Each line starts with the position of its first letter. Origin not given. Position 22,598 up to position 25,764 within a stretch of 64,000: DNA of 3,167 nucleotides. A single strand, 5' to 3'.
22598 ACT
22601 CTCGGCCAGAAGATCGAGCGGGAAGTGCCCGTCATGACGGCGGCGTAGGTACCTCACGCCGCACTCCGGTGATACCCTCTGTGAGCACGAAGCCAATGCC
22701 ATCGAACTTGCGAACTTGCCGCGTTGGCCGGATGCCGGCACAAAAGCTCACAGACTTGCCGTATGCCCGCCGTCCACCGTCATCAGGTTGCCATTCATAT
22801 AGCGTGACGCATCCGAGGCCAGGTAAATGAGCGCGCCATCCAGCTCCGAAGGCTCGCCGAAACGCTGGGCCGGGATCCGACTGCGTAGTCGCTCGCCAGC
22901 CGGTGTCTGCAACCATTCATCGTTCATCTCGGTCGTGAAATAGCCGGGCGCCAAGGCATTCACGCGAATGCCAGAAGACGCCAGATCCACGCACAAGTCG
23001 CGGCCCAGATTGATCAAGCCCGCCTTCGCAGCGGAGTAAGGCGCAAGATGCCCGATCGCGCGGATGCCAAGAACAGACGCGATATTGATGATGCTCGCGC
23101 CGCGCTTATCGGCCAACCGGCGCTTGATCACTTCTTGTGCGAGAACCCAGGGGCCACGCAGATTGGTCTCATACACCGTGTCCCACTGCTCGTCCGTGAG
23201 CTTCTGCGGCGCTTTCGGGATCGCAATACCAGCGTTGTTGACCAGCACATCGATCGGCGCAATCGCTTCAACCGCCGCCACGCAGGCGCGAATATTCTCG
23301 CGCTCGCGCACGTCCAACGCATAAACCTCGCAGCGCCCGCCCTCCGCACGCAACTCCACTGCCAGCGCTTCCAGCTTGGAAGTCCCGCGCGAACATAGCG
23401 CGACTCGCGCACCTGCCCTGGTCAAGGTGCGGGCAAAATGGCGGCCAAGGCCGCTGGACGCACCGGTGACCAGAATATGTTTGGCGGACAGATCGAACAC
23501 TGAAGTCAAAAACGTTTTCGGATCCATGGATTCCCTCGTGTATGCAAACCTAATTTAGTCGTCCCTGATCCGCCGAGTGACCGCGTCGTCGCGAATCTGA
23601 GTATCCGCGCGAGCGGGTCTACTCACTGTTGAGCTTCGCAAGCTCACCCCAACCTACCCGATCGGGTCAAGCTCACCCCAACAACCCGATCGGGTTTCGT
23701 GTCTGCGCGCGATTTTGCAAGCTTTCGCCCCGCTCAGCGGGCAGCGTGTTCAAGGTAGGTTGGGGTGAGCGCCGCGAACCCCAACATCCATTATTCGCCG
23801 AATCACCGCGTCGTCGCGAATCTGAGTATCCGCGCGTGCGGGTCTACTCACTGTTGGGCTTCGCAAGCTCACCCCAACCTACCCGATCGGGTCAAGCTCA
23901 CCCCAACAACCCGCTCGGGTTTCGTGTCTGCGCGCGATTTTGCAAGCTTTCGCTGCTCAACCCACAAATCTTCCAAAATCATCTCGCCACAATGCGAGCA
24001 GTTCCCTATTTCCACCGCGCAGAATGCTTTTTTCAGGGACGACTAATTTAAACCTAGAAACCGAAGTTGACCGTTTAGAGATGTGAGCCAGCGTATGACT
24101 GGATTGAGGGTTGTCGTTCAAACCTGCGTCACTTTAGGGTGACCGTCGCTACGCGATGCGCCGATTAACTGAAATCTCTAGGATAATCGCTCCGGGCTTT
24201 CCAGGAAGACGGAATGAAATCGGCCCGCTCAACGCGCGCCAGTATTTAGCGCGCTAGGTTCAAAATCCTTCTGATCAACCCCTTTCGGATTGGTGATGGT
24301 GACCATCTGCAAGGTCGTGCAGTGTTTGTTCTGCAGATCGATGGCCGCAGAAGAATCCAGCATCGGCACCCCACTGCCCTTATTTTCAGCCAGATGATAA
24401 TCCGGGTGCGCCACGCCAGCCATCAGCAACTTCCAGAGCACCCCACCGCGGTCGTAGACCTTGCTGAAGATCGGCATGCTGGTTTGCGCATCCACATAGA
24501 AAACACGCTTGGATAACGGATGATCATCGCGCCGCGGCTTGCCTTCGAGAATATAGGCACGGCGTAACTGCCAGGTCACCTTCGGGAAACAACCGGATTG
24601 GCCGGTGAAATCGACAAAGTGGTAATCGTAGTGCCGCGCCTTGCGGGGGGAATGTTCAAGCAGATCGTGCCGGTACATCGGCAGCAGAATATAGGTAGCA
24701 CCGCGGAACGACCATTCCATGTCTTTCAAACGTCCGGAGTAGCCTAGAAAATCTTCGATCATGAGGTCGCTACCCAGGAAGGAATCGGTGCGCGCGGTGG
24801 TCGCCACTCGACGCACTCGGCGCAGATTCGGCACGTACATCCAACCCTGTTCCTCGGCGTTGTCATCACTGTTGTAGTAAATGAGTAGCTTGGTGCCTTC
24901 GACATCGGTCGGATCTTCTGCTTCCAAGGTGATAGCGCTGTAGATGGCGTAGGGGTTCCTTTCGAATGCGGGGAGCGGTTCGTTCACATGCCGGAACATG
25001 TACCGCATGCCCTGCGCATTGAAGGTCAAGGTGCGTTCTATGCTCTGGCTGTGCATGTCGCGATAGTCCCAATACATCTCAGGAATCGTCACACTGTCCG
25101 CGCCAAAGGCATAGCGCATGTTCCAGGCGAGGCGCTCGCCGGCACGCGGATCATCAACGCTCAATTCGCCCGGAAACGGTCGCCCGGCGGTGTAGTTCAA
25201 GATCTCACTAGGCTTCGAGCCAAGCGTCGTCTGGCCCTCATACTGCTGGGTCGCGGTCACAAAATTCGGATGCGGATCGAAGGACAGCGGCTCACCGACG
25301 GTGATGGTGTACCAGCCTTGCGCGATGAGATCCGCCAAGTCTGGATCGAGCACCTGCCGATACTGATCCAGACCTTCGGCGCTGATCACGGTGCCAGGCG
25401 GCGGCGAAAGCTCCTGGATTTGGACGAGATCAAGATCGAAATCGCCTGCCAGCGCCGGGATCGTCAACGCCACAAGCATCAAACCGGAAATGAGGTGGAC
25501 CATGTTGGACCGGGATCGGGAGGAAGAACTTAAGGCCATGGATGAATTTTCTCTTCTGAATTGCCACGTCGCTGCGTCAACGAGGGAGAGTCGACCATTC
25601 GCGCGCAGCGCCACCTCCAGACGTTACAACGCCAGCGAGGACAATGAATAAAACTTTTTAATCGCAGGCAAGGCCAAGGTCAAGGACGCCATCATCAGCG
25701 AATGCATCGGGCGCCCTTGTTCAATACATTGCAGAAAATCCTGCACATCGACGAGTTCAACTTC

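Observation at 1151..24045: New MITE-like family (TIR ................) in three copies, with 29-bp internal tandem subrepeats, one dimeric copy, and insertions touching gene ends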

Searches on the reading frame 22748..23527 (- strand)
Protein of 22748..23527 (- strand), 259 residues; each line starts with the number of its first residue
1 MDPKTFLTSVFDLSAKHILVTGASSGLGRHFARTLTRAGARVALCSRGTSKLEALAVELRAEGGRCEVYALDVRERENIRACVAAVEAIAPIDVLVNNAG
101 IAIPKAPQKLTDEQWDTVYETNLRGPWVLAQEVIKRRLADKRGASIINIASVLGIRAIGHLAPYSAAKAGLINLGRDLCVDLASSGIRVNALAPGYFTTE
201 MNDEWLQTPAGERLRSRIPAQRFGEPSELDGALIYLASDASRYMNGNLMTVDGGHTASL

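Call 10: search_protein_families(library=pfam, proteins=[window:22748-23527:-])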
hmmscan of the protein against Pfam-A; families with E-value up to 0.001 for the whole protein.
window:22748-23527:- (259 aa): 4 families
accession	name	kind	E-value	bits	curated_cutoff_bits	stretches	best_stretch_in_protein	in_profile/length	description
PF13561.12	adh_short_C2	-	4.3e-56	190.6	27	1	22-256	1-236/236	Enoyl-(Acyl carrier protein) reductase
PF00106.31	adh_short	-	1.8e-53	181.4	26.6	1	16-207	1-192/195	short chain dehydrogenase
PF08659.16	KR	-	6.8e-18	65.7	22.6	1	18-169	3-154/180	KR domain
PF01370.27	Epimerase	-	3.8e-06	26.9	20.9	1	18-136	1-105/240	NAD dependent epimerase/dehydratase family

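Call 37: find_encoding_contigs(protein=window:22748-23527:-, flank=3000, max_places=10)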
Protein window:22748-23527:- (259 aa): 5 contigs read that carry it; 2 places shown.
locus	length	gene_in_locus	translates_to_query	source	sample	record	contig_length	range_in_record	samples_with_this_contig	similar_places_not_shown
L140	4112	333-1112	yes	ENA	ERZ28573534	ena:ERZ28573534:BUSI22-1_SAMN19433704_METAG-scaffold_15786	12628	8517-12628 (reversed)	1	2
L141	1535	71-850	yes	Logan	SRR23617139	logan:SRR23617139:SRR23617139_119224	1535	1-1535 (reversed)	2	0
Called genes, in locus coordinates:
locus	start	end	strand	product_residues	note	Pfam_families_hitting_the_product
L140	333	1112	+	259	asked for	PF00106:adh_short, PF08659:KR, PF01370:Epimerase (weak), PF13561:adh_short_C2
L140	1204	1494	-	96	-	PF01381:HTH_3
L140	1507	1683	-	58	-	PF05015:HigB-like_toxin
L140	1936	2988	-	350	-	PF01575:MaoC_dehydratas (faint)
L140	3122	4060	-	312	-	PF04199:Cyclase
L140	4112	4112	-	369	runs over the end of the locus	PF02515:CoA_transf_3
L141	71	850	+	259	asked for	PF00106:adh_short, PF08659:KR, PF01370:Epimerase (weak), PF13561:adh_short_C2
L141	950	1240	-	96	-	PF01381:HTH_3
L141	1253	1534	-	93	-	?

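Call 48: find_homologous_proteins(query=window:22748-23527:-, max_evalue=1e-60)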
Query window:22748-23527:- (259 aa): 3125 proteins with E <= 1e-60 among 8000 candidates; the best 120 are listed.
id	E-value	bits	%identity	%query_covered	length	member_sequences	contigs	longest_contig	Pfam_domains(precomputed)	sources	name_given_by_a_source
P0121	8.5e-164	561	99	100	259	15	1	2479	PF08659.17,PF13561.13,PF00106.32,PF01370.28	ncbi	-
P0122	8.6e-154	528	92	100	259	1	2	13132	PF08659.17,PF13561.13,PF00106.32,PF01370.28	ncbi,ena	-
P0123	2.9e-152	523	92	100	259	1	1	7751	PF08659.17,PF13561.13,PF00106.32,PF01370.28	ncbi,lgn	-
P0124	5.0e-151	519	88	100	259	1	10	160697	PF08659.17,PF13561.13,PF00106.32,PF01370.28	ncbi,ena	-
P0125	5.0e-151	519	88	100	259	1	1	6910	PF08659.17,PF13561.13,PF00106.32,PF01370.28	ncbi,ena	-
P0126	1.3e-150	518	91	100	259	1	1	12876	PF08659.17,PF13561.13,PF00106.32,PF01370.28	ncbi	-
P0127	4.0e-150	516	90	100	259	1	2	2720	PF08659.17,PF13561.13,PF00106.32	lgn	-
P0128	8.6e-150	515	89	100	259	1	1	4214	PF08659.17,PF13561.13,PF00106.32,PF01370.28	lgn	-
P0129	9.1e-150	515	89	100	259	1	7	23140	PF08659.17,PF13561.13,PF00106.32,PF01370.28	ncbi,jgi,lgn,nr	ncbi:MAG: SDR family oxidoreductase [Gammaproteobacteria bacterium]|nr:SDR family oxidoreductase [Ga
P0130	1.5e-149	514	89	100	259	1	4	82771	PF08659.17,PF13561.13,PF00106.32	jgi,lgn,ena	jgi:NAD(P)-dependent dehydrogenase (short-subunit alcohol dehydrogenase family)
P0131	6.7e-149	512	88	100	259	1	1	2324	PF08659.17,PF13561.13,PF00106.32,PF01370.28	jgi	jgi:NAD(P)-dependent dehydrogenase (short-subunit alcohol dehydrogenase family)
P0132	9.2e-149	512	88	100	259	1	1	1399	PF08659.17,PF13561.13,PF00106.32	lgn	-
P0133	1.5e-148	511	88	100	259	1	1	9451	PF08659.17,PF13561.13,PF00106.32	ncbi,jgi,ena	-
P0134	2.7e-148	510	88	100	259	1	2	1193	PF08659.17,PF13561.13,PF00106.32,PF01370.28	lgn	-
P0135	1.5e-147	508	88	100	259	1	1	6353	PF08659.17,PF13561.13,PF00106.32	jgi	jgi:NAD(P)-dependent dehydrogenase (short-subunit alcohol dehydrogenase family)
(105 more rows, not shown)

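Call 49: find_encoding_contigs(protein=P0121, flank=3000, max_places=5)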
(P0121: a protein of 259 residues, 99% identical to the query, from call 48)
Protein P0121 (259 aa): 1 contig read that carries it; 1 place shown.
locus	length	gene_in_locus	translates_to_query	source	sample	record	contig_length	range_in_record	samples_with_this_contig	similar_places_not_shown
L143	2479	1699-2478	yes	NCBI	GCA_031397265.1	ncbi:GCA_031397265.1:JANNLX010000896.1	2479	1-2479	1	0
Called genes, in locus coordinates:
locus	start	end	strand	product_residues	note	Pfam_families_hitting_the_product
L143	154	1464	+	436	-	PF07044:DUF1329, PF17131:TP_0789-like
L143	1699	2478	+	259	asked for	PF00106:adh_short, PF08659:KR, PF01370:Epimerase (weak), PF13561:adh_short_C2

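Call 50: find_encoding_contigs(protein=P0122, flank=3000, max_places=5)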
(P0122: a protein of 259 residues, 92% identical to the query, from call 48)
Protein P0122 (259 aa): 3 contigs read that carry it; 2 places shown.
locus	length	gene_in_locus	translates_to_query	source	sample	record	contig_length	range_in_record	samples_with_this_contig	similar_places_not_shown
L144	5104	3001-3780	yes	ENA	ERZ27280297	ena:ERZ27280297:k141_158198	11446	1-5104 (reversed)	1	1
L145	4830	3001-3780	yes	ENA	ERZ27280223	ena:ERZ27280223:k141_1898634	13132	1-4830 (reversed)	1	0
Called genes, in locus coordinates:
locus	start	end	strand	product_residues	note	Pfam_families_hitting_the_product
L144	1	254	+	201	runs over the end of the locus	PF28549:NDPSase_N (weak), PF00293:NUDIX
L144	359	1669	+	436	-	PF07044:DUF1329, PF17131:TP_0789-like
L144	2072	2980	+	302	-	PF10340:Say1_Mug180, PF20434:BD-FAE, PF07859:Abhydrolase_3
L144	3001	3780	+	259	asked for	PF00106:adh_short, PF08659:KR, PF01370:Epimerase (faint), PF13561:adh_short_C2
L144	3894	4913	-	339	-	PF01575:MaoC_dehydratas (weak), PF13452:FAS1_DH_region (faint)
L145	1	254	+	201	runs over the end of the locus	PF28549:NDPSase_N (weak), PF00293:NUDIX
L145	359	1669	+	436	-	PF07044:DUF1329, PF17131:TP_0789-like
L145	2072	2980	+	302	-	PF10340:Say1_Mug180, PF20434:BD-FAE, PF07859:Abhydrolase_3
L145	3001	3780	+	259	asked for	PF00106:adh_short, PF08659:KR, PF01370:Epimerase (faint), PF13561:adh_short_C2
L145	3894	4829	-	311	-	?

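Call 51: find_encoding_contigs(protein=P0126, flank=3000, max_places=5)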
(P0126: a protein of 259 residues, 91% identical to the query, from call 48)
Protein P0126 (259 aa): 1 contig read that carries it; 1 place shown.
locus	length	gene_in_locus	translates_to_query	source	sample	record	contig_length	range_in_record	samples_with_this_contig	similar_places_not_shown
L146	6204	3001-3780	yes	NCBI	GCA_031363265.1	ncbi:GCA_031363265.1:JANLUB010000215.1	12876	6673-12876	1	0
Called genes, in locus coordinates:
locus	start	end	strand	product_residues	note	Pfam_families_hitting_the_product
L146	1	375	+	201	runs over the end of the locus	PF28549:NDPSase_N (weak), PF00293:NUDIX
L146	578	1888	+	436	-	PF07044:DUF1329, PF17131:TP_0789-like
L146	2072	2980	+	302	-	PF10340:Say1_Mug180, PF20434:BD-FAE, PF07859:Abhydrolase_3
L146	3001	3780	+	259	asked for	PF00106:adh_short, PF08659:KR, PF01370:Epimerase (weak), PF13561:adh_short_C2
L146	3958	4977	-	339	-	PF01575:MaoC_dehydratas (faint), PF13452:FAS1_DH_region (faint)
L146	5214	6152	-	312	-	PF04199:Cyclase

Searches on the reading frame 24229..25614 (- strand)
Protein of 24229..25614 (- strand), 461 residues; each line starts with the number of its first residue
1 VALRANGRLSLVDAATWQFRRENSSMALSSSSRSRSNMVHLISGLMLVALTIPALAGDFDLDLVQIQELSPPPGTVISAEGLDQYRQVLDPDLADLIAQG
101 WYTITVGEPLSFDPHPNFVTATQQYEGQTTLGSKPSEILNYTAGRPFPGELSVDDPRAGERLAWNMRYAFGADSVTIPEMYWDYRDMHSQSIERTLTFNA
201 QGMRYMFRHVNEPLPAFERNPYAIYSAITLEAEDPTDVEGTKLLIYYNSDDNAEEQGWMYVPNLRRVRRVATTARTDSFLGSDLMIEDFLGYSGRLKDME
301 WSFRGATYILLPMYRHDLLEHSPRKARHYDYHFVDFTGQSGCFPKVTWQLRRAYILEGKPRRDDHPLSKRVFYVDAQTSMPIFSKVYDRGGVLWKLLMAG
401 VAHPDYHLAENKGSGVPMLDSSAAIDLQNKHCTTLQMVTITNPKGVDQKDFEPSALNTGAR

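Call 10: search_protein_families(library=pfam, proteins=[window:24229-25614:-])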
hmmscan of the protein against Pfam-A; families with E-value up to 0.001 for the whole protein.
window:24229-25614:- (461 aa): 2 families
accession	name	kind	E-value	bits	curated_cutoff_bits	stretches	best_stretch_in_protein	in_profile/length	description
PF07044.18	DUF1329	-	6.1e-58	197.3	23.1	1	76-456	1-367/368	Protein of unknown function (DUF1329)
PF17131.11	LolA_like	-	1.5e-20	74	30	2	232-300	9-72/184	Outer membrane lipoprotein-sorting protein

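Call 38: find_encoding_contigs(protein=window:24229-25614:-, flank=3000, max_places=10)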
Protein window:24229-25614:- (461 aa): no gene with exactly this product is on record in the collection.
